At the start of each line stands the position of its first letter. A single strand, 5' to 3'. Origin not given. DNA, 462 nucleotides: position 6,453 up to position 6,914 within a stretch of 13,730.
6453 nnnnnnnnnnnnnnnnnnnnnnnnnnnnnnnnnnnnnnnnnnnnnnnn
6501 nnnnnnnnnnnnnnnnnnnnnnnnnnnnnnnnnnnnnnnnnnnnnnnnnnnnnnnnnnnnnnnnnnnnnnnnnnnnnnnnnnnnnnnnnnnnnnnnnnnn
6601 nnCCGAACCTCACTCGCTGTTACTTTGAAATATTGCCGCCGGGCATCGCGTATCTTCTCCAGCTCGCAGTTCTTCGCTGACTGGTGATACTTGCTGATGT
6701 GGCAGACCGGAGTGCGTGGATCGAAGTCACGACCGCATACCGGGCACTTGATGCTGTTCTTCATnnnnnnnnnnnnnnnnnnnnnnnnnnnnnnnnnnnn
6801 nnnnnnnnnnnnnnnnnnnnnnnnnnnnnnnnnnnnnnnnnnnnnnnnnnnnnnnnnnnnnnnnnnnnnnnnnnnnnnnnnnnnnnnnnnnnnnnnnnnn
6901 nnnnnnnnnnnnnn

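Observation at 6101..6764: Translationally coupled triad: zinc ribbon, 113-aa protein and single-TM peptide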

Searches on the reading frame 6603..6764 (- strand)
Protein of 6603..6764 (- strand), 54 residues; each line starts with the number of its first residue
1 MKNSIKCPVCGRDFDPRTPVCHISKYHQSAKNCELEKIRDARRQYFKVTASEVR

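Call 5: search_protein_families(library=pfam, proteins=[window:6603-6764:-], max_evalue=1)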
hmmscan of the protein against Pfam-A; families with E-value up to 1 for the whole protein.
seq(54 aa): 5 families
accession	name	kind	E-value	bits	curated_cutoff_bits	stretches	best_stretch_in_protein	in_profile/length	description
PF05605.18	zf-Di19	-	0.00031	21.3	27.5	1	4-32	2-30/54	Drought induced 19 protein (Di19), zinc-binding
PF04423.19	Rad50_zn_hook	-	0.00042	20.5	24.3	1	6-29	21-43/52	Rad50 zinc hook motif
PF24460.1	DUF7575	-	0.0093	15.7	28.5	1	4-16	3-15/28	Domain of unknown function (DUF7575)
PF13913.12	zf-C2HC_2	-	0.016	15.4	27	1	6-16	4-14/25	zinc-finger of a C2HC-type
PF24110.1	DUF7385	-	0.092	12.9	28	1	3-15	25-37/72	Family of unknown function (DUF7385)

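Call 6: search_protein_families(library=phrogs, proteins=[window:6603-6764:-], max_evalue=0.1)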
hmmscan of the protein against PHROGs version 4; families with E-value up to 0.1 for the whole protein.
seq(54 aa): 5 families
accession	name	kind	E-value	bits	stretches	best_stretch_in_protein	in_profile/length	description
phrog_20899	-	unknown function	2.6e-07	31.9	1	5-46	10-51/88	-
phrog_6332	-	unknown function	0.0012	19.7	1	1-32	4-34/60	-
phrog_2296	-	unknown function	0.0057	17.9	1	6-34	2-20/45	-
phrog_77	-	DNA, RNA and nucleotide metabolism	0.029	13.8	1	2-42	625-664/967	SbcC-like subunit of palindrome specific endonuclease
phrog_30609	-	unknown function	0.071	14.8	0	5-39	34-67/72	-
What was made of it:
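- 6600..6764 (-): 54-aa basic (pI 9.5) C2H2-like zinc-finger gene. The core (codons 1-47) is conserved in many enterobacterial lambdoid prophages. The last ~7-11 codons are a lineage-specific tail holding the ribosome-binding site of the next gene. Sub-threshold zf-Di19 / zf-C2HC_2 hits and phrog_20899 at 2.6e-7 (calls 5, 6).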

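Call 7: search_protein_families(library=padloc, proteins=[window:6603-6764:-], max_evalue=1)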
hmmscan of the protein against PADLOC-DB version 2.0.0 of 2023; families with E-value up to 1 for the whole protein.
seq(54 aa): 0 families

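Call 29: find_homologous_proteins(query=window:6603-6764:-, max_evalue=1)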
Query seq(54 aa) (54 aa): 9 proteins with E <= 1 among 9 candidates.
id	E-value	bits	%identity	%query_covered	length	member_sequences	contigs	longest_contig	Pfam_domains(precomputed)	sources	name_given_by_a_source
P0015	2.9e-29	116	98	100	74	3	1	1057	-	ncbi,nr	ncbi:hypothetical protein H5960_24645, partial [Escherichia coli]|nr:hypothetical protein [Escherich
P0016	5.1e-29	116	98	100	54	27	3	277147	-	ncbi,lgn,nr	ncbi:hypothetical protein KZF74_004558 [Escherichia coli]|nr:hypothetical protein [Escherichia coli]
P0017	1.6e-25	105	98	85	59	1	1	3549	-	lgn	-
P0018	7.2e-25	103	98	85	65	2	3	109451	-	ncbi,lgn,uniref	ncbi:hypothetical protein PAS25_06830 [Leclercia adecarboxylata]|uniref:hypothetical protein n=1 Tax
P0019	3.5e-24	100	86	94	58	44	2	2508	-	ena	-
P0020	4.4e-24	100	86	94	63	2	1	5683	-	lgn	-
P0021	9.8e-24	99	93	85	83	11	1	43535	-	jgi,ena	-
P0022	3.0e-22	94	82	94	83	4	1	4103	-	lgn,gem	-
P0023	3.3e-22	94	87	85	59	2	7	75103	-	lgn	-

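Call 33: find_encoding_contigs(protein=P0021, flank=3000, max_places=4)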
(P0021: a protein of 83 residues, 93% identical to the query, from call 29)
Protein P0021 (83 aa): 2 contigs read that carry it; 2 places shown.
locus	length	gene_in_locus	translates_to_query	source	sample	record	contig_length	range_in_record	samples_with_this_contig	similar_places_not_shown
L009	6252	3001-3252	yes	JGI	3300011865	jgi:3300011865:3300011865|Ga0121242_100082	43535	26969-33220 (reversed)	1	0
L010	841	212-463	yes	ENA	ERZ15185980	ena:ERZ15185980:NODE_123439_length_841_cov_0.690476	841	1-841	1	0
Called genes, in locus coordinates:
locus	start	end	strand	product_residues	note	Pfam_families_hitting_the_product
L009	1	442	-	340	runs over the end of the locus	-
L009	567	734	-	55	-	-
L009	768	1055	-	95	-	PF05269:Phage_CII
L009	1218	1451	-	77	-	-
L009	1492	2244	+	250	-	PF00717:Peptidase_S24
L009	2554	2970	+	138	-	PF05551:zf-His_Me_endon (weak), PF13392:HNH_3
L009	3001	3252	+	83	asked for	-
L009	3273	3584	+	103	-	-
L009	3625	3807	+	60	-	-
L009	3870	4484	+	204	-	-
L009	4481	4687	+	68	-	PF27398:KilR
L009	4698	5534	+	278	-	-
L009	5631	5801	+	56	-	-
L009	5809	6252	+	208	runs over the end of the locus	PF04404:ERF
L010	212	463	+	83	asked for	-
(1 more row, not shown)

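Call 40: search_protein_families(library=ncbifam, proteins=[window:6603-6764:-], max_evalue=1)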
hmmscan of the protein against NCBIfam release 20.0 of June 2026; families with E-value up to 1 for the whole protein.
seq(54 aa): 0 families

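Call 42: search_solved_structures(query=window:6603-6764:-, max_evalue=10)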
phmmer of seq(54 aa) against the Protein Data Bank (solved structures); distinct sequences matched with E-value up to 10: 19.
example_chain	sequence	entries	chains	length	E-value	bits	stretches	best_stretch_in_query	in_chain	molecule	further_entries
2i13_A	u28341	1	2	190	6e-05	26.4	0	5-24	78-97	Aart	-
1mey_C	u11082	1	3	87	0.00065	23.2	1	5-29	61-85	CONSENSUS ZINC FINGER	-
1l8d_A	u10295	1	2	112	0.04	17.6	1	5-41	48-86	DNA double-strand break repair rad50 ATPase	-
6zff_A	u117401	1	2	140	0.056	17.2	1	5-40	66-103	DNA double-strand break repair Rad50 ATPase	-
2k5c_A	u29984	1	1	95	0.094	16.5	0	5-18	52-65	uncharacterized protein PF0385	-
5k2m_E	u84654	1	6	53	0.21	15.4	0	4-15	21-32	Probable lysine biosynthesis protein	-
6nw1_A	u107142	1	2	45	0.39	14.5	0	6-17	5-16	Rubredoxin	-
1spw_A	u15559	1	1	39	0.55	14.1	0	6-17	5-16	Rubredoxin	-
2kmk_A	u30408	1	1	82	0.56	14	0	5-26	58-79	Zinc finger protein Gfi-1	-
9qt9_C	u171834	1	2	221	0.83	13.5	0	4-28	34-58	Protein DEHYDRATION-INDUCED 19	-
6nw0_A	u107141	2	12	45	0.89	13.4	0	6-17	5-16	Rubredoxin | Rubredoxin-1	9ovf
6rxn_A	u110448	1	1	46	0.9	13.4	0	6-17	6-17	RUBREDOXIN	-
1e8j_A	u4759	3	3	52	0.91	13.4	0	6-17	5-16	RUBREDOXIN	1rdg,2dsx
2dlk_A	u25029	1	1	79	1.4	12.8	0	7-28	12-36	novel protein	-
4ayc_A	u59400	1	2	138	1.6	12.6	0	1-19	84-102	E3 UBIQUITIN-PROTEIN LIGASE RNF8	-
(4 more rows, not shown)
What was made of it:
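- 6600..6764 (-): Weak PDB sequence hits to consensus C2H2 fingers (call 42).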

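Call 45: find_encoding_contigs(protein=P0023, flank=3000, max_places=4)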
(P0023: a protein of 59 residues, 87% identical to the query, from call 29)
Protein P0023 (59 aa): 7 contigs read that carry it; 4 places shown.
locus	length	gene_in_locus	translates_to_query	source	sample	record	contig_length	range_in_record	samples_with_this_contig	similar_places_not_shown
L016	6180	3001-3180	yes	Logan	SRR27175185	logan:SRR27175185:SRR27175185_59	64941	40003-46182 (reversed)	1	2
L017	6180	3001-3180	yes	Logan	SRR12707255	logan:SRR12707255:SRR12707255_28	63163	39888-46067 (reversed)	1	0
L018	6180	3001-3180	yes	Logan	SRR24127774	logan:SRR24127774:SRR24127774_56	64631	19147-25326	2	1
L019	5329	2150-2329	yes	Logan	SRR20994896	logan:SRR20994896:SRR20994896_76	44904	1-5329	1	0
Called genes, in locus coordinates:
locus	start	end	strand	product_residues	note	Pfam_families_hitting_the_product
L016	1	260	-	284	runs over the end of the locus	PF04492:Phage_rep_O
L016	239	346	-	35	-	-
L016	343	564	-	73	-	PF05269:Phage_CII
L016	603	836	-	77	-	PF15943:YdaS_toxin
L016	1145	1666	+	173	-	PF00717:Peptidase_S24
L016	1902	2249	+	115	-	-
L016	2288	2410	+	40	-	-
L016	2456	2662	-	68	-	-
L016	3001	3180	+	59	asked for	-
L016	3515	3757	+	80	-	-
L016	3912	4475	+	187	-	PF13392:HNH_3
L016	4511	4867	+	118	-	-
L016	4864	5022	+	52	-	-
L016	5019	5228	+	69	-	PF27398:KilR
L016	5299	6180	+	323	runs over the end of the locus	-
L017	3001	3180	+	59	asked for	-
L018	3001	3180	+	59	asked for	-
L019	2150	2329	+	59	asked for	-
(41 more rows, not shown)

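Call 46: find_encoding_contigs(protein=P0018, flank=3000, max_places=4)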
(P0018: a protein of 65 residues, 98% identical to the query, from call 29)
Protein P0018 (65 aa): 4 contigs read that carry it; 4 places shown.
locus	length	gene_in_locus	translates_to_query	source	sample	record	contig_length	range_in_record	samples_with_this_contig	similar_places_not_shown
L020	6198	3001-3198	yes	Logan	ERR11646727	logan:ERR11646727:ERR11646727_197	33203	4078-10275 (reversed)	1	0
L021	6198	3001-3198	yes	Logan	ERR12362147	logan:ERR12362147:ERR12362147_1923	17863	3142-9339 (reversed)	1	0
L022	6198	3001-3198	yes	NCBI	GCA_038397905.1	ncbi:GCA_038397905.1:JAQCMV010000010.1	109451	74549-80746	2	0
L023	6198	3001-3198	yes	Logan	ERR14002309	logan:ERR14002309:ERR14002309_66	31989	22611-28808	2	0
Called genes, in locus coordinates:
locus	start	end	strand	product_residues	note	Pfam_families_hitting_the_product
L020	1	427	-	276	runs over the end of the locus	PF04492:Phage_rep_O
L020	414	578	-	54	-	-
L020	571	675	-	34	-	-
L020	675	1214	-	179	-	PF06254:YdaT_toxin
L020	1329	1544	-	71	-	PF13560:HTH_31, PF12844:HTH_19, PF13413:HTH_25 (weak), PF01381:HTH_3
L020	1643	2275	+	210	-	PF01381:HTH_3, PF12844:HTH_19, PF13560:HTH_31 (weak), PF00717:Peptidase_S24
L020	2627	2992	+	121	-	PF25694:N_peptide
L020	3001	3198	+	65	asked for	-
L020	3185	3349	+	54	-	-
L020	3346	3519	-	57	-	-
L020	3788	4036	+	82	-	PF24233:DUF7446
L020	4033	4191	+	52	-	-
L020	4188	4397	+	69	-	PF27398:KilR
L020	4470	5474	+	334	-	-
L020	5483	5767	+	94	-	PF28165:GamL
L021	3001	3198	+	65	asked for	-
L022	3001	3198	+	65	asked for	-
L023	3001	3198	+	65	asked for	-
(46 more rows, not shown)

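Call 52: search_dna_similar(query=window:6627-6764:-, collection=phages, mode=protein, max_evalue=0.01, max_rows=40, rows=spread)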
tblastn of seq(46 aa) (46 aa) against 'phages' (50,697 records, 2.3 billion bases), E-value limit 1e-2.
Records with a match: 2; places in all: 2; records where one place covers at least 80% of the query: 2.
Best place of each record, by identity: >=99% 1; <60% 1.
By first word of the organism name: Wanchaivirus 1; Klebsiella 1.
By host as written in the record: - 1; Klebsiella pneumoniae 1.
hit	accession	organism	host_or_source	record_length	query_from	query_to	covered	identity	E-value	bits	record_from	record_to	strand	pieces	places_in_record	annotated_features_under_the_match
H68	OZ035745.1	Wanchaivirus PDP110P2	-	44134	1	46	100%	100.0%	9e-25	99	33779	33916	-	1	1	record has no annotation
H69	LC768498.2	Klebsiella phage phiKp_30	Klebsiella pneumoniae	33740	7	44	83%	44.7%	7e-4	40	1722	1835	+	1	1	hypothetical protein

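Call 79: predict_structure(alignment_id=A3)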
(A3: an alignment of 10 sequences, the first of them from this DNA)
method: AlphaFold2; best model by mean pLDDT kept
length: 54 residues; sequences in the alignment: 10
mean_pLDDT: 66.8   pTM: 0.47
mean pLDDT of the five models: 66.8, 63.6, 60.2, 58.2, 53.7
residues with pLDDT >= 90: 0; 70-90: 26; 50-70: 26; < 50: 2
segments of 3 or more residues with pLDDT < 50: none
pLDDT, mean of each block of 10 residues (from residue 1): 69 67 58 71 74 54
secondary structure, 60 per line:
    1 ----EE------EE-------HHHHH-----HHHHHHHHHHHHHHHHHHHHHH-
elements in order: H22-26 H32-53
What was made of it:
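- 6600..6764 (-): AF2 model shows a beta-hairpin plus helices, pLDDT 67 (call 79).
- On C2H2 zinc finger (Pfam zf-Di19, zf-C2HC_2 and relatives): The AF2 model has a beta-hairpin plus helices at pLDDT 67 (call 79).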

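Call 81: fold_search(model_id=the predicted structure, library=pdb)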
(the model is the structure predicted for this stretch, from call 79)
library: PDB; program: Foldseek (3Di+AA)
matches with E <= 10: 35; with E <= 0.001: 0
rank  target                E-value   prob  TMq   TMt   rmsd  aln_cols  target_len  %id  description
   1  8h9h_G                4.7e+00  0.07  0.33  0.24   4.1        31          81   29  Crystal structure of ZBTB7A in complex with GACCC-containing sequence (released 2023-04-26)
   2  4q28_C                4.7e+00  0.07  0.27  0.16   6.0        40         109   15  Crystal Structure of the Plectin 1 and 2 Repeats of the Human Periplakin. Northeast Structural Genomics Consortium (NE (released 2014-06-18)
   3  5yt6_H                4.7e+00  0.06  0.29  0.38   4.1        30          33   23  Crystal structure of TAX1BP1 UBZ2 in complex with mono-ubiquitin (released 2018-07-11)
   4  2ytp_MODEL_1_A        5.1e+00  0.08  0.35  0.38   3.7        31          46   19  Solution structure of the C2H2 type zinc finger (region 687-719) of human Zinc finger protein 484 (released 2007-10-09)
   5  9dei_K                5.1e+00  0.08  0.32  0.12   3.2        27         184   26  Trypanosoma brucei mitochondrial RNA-editing catalytic complex 1, U-deletion (RECC1) (released 2026-01-21)
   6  5k2m_E                5.1e+00  0.06  0.26  0.27   3.0        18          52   28  Bifunctional LysX/ArgX from Thermococcus kodakarensis with LysW-gamma-AAA (released 2016-09-07)
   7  5k2m_F                5.1e+00  0.06  0.26  0.26   3.0        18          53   28  Bifunctional LysX/ArgX from Thermococcus kodakarensis with LysW-gamma-AAA (released 2016-09-07)
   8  7n5u_A                5.1e+00  0.06  0.31  0.22   4.5        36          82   30  ZBTB7A Zinc Finger Domain Bound to DNA Duplex Containing GGACCC (Oligo 21) (released 2022-06-08)
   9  7n5w_A                5.4e+00  0.07  0.35  0.24   4.2        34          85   26  ZBTB7A Zinc Finger Domain Bound to DNA Duplex Containing GGACCC (Oligo 23) (released 2022-06-08)
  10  4bmj_F                5.8e+00  0.04  0.29  0.28   2.7        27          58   22  Structure of the UBZ1and2 tandem of the ubiquitin-binding adaptor protein TAX1BP1 (released 2013-11-20)
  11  2emb_MODEL_1_A        6.2e+00  0.06  0.32  0.37   4.7        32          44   19  Solution structure of the C2H2 type zinc finger (region 342-372) of human Zinc finger protein 473 (released 2007-10-02)
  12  7eyi_G                6.2e+00  0.04  0.29  0.16   4.6        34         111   29  Crystal structure of ZBTB7A in complex with gamma-globin -200 sequence element with C-194A mutation (released 2021-09-01)
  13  4bmj_J                6.2e+00  0.03  0.25  0.23   3.7        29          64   31  Structure of the UBZ1and2 tandem of the ubiquitin-binding adaptor protein TAX1BP1 (released 2013-11-20)
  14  4bmj_K                6.6e+00  0.04  0.22  0.20   6.9        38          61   21  Structure of the UBZ1and2 tandem of the ubiquitin-binding adaptor protein TAX1BP1 (released 2013-11-20)
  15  2emf_MODEL_1_A        7.0e+00  0.06  0.35  0.39   4.0        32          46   22  Solution structure of the C2H2 type zinc finger (region 379-411) of human Zinc finger protein 484 (released 2007-10-02)
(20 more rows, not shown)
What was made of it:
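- On C2H2 zinc finger (Pfam zf-Di19, zf-C2HC_2 and relatives): The Foldseek top list is mostly C2H2 fingers, but all have E above 1 (call 81).
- Closest known: Classical C2H2. Different: Foldseek found nothing with E below 1 (call 81).
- Tried and rejected: Foldseek of the Zn model found nothing significant (call 81).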
